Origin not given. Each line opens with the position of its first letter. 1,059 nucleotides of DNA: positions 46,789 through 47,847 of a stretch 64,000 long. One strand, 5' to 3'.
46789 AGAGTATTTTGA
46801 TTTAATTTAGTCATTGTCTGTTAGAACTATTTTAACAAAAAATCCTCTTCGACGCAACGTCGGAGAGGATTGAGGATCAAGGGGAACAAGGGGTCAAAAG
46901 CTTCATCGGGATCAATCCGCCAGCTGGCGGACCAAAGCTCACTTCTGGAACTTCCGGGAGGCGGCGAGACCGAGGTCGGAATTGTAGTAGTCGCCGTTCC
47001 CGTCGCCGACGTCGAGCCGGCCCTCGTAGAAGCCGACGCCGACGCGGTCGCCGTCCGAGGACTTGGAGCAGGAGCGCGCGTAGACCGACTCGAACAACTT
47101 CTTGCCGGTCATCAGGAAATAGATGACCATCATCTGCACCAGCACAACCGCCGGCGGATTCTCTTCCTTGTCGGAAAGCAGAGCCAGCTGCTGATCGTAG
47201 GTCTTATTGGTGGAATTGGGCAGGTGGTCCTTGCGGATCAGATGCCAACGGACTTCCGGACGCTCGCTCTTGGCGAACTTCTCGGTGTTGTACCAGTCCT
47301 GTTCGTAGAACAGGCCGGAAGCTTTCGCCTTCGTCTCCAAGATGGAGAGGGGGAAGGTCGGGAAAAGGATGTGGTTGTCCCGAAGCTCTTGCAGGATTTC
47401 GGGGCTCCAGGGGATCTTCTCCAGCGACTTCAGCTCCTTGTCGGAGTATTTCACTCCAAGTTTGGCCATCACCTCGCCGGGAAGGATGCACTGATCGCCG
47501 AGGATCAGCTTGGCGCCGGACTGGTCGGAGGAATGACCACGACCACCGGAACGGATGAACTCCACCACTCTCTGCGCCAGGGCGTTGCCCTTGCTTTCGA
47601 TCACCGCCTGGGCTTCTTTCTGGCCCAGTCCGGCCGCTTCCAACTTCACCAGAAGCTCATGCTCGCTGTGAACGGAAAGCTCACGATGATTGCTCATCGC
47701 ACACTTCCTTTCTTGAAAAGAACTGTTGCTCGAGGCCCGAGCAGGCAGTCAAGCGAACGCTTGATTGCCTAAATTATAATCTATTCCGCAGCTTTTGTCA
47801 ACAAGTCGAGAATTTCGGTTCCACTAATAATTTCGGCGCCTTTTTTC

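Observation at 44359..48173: Phosphomannomutase gene split at the domain I/II boundary by a 2.5-kb mosaic insertion carrying hicBA flanked by two paralogous unknown genes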

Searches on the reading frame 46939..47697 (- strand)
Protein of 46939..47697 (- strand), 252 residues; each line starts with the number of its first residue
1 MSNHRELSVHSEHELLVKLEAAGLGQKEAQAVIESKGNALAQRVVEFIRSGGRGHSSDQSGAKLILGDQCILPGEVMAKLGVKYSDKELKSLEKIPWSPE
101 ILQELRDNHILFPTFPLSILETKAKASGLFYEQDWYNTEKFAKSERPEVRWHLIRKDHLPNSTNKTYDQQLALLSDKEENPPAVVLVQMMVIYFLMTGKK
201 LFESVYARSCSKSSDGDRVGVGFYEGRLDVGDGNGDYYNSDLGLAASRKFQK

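Call 3: search_protein_families(library=pfam, proteins=[window:46939-47697:-], max_evalue=0.01)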
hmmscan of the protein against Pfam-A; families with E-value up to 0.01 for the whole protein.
window:46939-47697:- (252 aa): 0 families

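Call 10: find_homologous_proteins(query=window:46939-47697:-, max_evalue=0.001)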
Query window:46939-47697:- (252 aa): 28 proteins with E <= 0.001 among 1183 candidates.
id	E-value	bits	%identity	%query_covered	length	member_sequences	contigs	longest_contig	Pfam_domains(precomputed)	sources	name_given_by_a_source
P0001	4.3e-164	562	100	100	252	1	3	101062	-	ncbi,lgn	-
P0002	3.5e-112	392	75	100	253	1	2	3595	-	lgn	-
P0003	2.3e-93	330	76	81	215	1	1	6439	-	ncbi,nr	ncbi:MAG: hypothetical protein Q8L24_02105, partial [bacterium]|nr:hypothetical protein [bacterium]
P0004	1.6e-68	249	62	80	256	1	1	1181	-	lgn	-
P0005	1.7e-68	249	67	75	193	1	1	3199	-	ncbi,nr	ncbi:MAG: hypothetical protein Q8L24_02855, partial [bacterium]|nr:hypothetical protein [bacterium]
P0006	1.0e-66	243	63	76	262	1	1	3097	-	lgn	-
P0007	5.4e-66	241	54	94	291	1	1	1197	-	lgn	-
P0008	1.4e-63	233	55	93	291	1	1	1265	-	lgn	-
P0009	4.5e-62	228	54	89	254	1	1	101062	-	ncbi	-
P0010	3.2e-58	215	48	98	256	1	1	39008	-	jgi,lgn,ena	-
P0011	3.6e-58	215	53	90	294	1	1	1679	-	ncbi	-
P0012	2.1e-54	203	46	98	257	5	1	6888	-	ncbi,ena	ncbi:MAG: hypothetical protein AAB670_01610 [Patescibacteria group bacterium]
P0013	7.1e-53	198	46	98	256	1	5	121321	-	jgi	jgi:hypothetical protein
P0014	8.4e-53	197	45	99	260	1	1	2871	-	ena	-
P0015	3.2e-51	192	44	97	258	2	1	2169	-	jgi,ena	-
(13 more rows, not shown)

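Call 12: find_encoding_contigs(protein=P0013, flank=8000, max_places=3)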
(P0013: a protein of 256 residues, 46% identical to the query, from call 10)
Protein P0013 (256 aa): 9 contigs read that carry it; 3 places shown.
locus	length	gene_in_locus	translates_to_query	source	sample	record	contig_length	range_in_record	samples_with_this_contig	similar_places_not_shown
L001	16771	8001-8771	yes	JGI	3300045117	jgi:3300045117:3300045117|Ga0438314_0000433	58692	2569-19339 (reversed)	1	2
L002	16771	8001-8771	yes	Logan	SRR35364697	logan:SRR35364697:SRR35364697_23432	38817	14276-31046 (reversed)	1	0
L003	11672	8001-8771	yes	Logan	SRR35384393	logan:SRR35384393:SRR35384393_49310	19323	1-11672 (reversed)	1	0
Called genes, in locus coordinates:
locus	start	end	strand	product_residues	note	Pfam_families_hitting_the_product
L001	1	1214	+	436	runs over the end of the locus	PF00041:fn3, PF17936:Big_6 (faint)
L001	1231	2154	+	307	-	-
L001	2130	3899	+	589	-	PF19077:Big_13 (faint)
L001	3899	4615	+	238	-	PF01479:S4, PF00849:PseudoU_synth_2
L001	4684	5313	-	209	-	-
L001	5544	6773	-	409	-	PF02812:ELFV_dehydrog_N, PF00208:ELFV_dehydrog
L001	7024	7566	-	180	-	PF00300:His_Phos_1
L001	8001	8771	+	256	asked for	-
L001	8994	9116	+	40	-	-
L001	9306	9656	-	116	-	PF22296:bAvd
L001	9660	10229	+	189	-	PF00078:RVT_1 (weak)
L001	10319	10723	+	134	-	PF00078:RVT_1 (weak)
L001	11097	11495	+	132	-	-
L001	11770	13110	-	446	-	PF04542:Sigma70_r2 (weak), PF13255:DUF4046 (faint)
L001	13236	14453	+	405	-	PF02073:Peptidase_M29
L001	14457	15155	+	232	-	-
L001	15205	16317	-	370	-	PF05496:RuvB_N (faint), PF04851:ResIII (faint), PF13177:DNA_pol3_delta2, PF13604:AAA_30 (faint), PF00004:AAA, PF13401:AAA_22 (weak), PF22608:DNAX_ATPase_lid, PF12169:DNA_pol3_gamma3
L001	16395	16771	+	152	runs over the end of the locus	PF01161:PBP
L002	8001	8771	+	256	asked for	-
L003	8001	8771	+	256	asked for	-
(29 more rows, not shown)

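Call 13: find_encoding_contigs(protein=P0010, flank=8000, max_places=3)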
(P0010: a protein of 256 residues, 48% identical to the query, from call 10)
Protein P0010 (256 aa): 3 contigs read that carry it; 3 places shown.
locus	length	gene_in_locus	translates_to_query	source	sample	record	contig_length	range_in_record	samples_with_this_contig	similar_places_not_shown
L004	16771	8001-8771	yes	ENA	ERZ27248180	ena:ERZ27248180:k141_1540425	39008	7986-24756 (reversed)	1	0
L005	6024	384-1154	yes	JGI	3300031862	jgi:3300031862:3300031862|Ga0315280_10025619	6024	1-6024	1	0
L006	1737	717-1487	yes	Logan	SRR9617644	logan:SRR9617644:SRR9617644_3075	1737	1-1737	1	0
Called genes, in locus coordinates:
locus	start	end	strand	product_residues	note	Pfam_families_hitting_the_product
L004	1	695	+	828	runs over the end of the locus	PF00521:DNA_topoisoIV, PF03989:DNA_gyraseA_C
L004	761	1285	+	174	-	PF13489:Methyltransf_23 (weak), PF01209:Ubie_methyltran, PF05175:MTS, PF06325:PrmA (weak), PF13847:Methyltransf_31, PF13649:Methyltransf_25, PF08241:Methyltransf_11, PF08242:Methyltransf_12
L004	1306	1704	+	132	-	PF04956:TrbC (weak), PF18895:T4SS_pilin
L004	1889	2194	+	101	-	PF18895:T4SS_pilin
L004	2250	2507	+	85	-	PF18895:T4SS_pilin (weak)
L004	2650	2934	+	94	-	PF18895:T4SS_pilin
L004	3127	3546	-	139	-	PF17886:ArsA_HSP20 (faint), PF00011:HSP20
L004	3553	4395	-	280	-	PF13367:PrsW-protease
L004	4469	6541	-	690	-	PF00133:tRNA-synt_1, PF09334:tRNA-synt_1g, PF13603:tRNA-synt_1_2 (faint), PF09334:tRNA-synt_1g, PF00133:tRNA-synt_1, PF08264:Anticodon_1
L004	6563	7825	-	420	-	PF00814:TsaD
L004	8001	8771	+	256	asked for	-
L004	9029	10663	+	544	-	-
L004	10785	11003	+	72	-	PF24113:DUF7387 (weak)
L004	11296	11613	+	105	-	-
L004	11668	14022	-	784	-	PF17191:RecG_wedge, PF01336:tRNA_anti-codon (weak), PF00270:DEAD, PF04851:ResIII, PF00271:Helicase_C, PF22590:Cas3-like_C_2 (weak), PF19833:RecG_dom3_C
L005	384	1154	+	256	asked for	-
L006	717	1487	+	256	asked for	-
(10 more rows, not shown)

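Call 19: find_encoding_contigs(protein=P0003, flank=8000, max_places=3)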
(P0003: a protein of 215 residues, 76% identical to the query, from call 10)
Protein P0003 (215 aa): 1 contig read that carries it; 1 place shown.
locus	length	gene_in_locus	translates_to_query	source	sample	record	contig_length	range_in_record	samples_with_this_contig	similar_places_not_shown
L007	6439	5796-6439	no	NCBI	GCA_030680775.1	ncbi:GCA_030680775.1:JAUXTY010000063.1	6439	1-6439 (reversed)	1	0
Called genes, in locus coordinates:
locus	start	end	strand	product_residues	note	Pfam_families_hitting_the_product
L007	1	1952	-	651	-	PF17854:FtsK_alpha, PF01580:FtsK_SpoIIIE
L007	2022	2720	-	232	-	PF00702:Hydrolase, PF13419:HAD_2, PF13242:Hydrolase_like (weak)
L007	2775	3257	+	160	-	PF01583:APS_kinase (weak), PF06414:Zeta_toxin (weak), PF08433:KTI12, PF13238:AAA_18, PF13671:AAA_33, PF13207:AAA_17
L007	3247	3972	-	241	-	PF01712:dNK (weak), PF08433:KTI12 (faint), PF13521:AAA_28 (weak)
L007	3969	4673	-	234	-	-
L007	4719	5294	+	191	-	PF06941:NT5C (weak)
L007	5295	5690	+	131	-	PF02878:PGM_PMM_I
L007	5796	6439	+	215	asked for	?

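Call 20: find_encoding_contigs(protein=P0002, flank=8000, max_places=3)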
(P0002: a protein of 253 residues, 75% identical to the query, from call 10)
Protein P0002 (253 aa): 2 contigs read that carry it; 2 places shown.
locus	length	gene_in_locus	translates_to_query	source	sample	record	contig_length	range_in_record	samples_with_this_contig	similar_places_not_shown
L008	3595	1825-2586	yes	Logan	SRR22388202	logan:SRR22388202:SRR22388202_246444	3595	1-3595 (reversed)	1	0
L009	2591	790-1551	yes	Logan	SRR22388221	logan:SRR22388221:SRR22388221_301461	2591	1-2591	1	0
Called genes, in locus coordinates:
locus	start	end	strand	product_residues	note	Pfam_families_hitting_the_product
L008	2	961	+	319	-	?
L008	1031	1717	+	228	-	PF00483:NTP_transferase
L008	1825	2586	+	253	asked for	-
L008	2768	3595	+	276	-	?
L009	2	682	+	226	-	?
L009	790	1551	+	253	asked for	-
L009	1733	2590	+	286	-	?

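Call 21: find_encoding_contigs(protein=P0005, flank=8000, max_places=3)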
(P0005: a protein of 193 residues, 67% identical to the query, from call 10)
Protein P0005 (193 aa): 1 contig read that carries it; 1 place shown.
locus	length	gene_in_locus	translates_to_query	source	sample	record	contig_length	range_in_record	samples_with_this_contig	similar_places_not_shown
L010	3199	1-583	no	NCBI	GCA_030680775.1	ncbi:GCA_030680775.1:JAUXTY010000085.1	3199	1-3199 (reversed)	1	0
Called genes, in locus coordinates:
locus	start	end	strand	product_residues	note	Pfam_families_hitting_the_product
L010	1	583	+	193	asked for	?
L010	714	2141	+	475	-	PF00476:DNA_pol_A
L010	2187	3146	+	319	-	PF01149:Fapy_DNA_glyco, PF05833:NFACT_N (weak), PF06831:H2TH, PF06827:zf-FPG_IleRS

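Call 38: find_related_loci(query=A3, collection=metagenome_contigs, flank=10000)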
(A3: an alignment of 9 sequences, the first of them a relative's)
Query A3 (256 aa) in metagenome_contigs; peptide patterns used: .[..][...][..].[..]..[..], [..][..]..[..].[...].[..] (x = any residue, [..] = any of these).
586 stretches matched a pattern; 334 encode a relative of the query (tblastn E <= 1e-3); the best 80 are kept; 80 distinct loci.
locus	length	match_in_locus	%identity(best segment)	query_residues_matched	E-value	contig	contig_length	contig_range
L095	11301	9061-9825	82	1-256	2e-141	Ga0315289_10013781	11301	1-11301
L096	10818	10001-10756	77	4-255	1e-133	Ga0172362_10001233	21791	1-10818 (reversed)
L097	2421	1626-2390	75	1-255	3e-140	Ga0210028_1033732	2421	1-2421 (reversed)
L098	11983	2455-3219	75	1-255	5e-131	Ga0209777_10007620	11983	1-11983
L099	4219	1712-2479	75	1-256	1e-132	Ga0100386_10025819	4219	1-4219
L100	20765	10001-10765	76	1-255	1e-130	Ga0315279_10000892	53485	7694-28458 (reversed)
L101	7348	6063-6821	76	4-255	3e-129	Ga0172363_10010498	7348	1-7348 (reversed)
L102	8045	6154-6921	75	1-256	2e-128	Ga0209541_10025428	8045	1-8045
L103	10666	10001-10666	85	1-223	4e-128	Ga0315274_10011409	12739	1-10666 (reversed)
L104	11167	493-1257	75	1-255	2e-128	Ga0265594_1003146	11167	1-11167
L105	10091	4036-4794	74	1-255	6e-128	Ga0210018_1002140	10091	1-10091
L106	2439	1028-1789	75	1-255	1e-134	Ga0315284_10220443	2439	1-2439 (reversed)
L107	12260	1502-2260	74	1-255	6e-128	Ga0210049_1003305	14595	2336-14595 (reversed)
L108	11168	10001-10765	73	1-255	2e-126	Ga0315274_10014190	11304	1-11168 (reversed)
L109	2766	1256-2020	72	1-255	6e-132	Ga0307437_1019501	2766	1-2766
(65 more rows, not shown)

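Call 39: find_related_loci(query=A3, collection=viral_contigs, flank=10000)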
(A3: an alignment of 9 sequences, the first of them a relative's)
Query A3 (256 aa) in viral_contigs; peptide patterns used: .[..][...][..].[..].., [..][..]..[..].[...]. (x = any residue, [..] = any of these).
65 stretches matched a pattern, but none encodes a relative of the query by tblastn (E <= 1e-3).

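Call 43: predict_structure(alignment_id=A2)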
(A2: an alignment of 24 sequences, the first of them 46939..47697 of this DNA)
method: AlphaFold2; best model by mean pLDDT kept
length: 252 residues; sequences in the alignment: 24
mean_pLDDT: 85.7   pTM: 0.77
mean pLDDT of the five models: 85.7, 85.5, 84.9, 83.5, 81.6
residues with pLDDT >= 90: 176; 70-90: 21; 50-70: 48; < 50: 7
segments of 3 or more residues with pLDDT < 50: 1-7
pLDDT, mean of each block of 10 residues (from residue 1): 45 58 57 58 58 72 95 95 93 95 97 98 95 92 96 97 96 97 98 97 94 94 94 82 95 68
secondary structure, 60 per line:
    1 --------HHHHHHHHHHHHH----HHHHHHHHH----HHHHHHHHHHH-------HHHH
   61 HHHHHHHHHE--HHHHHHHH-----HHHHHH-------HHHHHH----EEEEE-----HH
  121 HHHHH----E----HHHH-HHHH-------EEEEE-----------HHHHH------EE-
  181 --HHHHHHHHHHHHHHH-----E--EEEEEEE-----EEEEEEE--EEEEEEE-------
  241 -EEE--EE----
elements in order: H9-21 H26-34 H39-49 H57-69 H73-80 H86-91 H99-104 E109-113 H119-125 H135-138 H140-143 E151-155 H167-171 H183-197 E206-212 E218-224 E227-233 E242-244

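Call 47: search_protein_families(library=pfam, proteins=[window:46939-47697:-], max_evalue=10)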
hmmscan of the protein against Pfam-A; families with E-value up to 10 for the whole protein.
window:46939-47697:- (252 aa): 0 families

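Call 52: list_cluster_members(proteins=[P0001, P0009, P0029, P0003, P0036])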
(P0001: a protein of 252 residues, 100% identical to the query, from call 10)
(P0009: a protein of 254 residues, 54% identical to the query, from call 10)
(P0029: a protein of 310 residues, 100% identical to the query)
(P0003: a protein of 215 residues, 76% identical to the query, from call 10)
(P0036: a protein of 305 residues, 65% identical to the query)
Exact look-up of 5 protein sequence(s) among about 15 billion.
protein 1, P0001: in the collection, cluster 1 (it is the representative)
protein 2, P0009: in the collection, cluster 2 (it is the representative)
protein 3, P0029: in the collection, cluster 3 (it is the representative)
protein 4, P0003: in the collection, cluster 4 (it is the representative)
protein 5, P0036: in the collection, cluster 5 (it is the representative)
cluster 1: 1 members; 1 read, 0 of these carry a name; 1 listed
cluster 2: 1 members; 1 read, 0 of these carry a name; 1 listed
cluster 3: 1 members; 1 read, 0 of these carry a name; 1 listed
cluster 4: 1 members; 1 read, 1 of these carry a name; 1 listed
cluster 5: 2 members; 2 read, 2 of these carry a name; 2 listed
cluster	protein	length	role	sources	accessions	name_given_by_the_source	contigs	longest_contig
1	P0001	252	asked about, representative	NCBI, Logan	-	-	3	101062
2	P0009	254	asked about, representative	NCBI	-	-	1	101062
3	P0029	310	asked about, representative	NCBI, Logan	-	-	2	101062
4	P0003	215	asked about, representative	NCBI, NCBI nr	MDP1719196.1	MAG: hypothetical protein Q8L24_02105, partial [bacterium] | hypothetical protein [bacterium]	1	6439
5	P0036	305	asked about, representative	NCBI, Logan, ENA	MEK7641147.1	MAG: hypothetical protein AAB389_04090 [Patescibacteria group bacterium]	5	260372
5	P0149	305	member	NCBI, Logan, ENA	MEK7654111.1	MAG: hypothetical protein AAB345_02415 [Patescibacteria group bacterium]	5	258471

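Call 53: find_encoding_contigs(protein=P0001, flank=10000, max_places=3)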
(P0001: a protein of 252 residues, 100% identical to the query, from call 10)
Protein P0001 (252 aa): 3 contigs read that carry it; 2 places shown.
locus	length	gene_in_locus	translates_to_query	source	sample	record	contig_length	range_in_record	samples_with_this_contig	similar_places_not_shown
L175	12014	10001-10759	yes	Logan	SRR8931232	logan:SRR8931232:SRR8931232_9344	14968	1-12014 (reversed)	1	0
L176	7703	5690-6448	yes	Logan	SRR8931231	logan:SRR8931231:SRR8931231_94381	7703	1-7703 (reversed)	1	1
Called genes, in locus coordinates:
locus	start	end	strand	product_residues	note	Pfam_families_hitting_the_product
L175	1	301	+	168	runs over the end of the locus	PF01592:NifU_N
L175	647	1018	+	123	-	PF01939:NucS_C (weak), PF02021:UPF0102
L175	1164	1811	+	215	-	PF18959:DUF5701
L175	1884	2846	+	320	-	PF01933:CofD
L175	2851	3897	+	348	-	PF13091:PLDc_2, PF00614:PLDc (faint), PF13091:PLDc_2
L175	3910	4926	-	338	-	PF00154:RecA_N, PF06745:ATPase (weak), PF08423:Rad51, PF27531:MT3502_N (weak), PF01637:ATPase_2 (weak), PF21096:RecA_C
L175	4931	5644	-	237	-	PF13413:HTH_25 (weak)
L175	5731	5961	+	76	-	-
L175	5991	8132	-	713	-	PF17854:FtsK_alpha, PF01580:FtsK_SpoIIIE, PF09397:FtsK_gamma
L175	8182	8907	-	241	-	-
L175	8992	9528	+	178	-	-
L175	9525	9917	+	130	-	PF02878:PGM_PMM_I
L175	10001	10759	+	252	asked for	-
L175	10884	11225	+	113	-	-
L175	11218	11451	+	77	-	PF07927:HicA_toxin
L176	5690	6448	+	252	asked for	-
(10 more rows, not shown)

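Call 60: search_protein_families(library=ncbifam, proteins=[window:46939-47697:-], max_evalue=1)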
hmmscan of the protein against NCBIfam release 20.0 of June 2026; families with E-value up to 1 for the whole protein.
window:46939-47697:- (252 aa): 0 families

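Call 67: search_protein_representatives(alignment_id=A2)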
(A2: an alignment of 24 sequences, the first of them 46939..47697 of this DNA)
Query: 24 sequences, 256 profile positions. Proteins with E-value up to 0.001 (for the whole library): 4149; up to 1e-10: 2507; up to 1e-30: 868. The best 150 are listed.
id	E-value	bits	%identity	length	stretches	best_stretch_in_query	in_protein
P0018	1.3e-99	349.3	-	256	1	1-254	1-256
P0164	6.9e-99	346.9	-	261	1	1-254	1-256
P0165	6.5e-98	343.7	-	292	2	41-253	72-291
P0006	6.8e-93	327.2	-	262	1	11-256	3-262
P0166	8.6e-93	326.9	-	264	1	21-255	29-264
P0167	5.7e-90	317.7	-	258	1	46-254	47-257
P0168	2.4e-87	309.1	-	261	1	10-253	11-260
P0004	1.5e-86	306.5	-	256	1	7-255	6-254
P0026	2.3e-85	302.6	-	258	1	1-255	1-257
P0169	3.6e-85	301.9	-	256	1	9-253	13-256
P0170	6.7e-85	301.0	-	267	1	22-254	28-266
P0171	1.1e-84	300.4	-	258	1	1-255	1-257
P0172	6.3e-84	297.9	-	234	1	30-252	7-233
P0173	1.3e-83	296.8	-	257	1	58-255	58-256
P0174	2.1e-83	296.2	-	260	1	12-254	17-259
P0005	4.2e-72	259.1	-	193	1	67-255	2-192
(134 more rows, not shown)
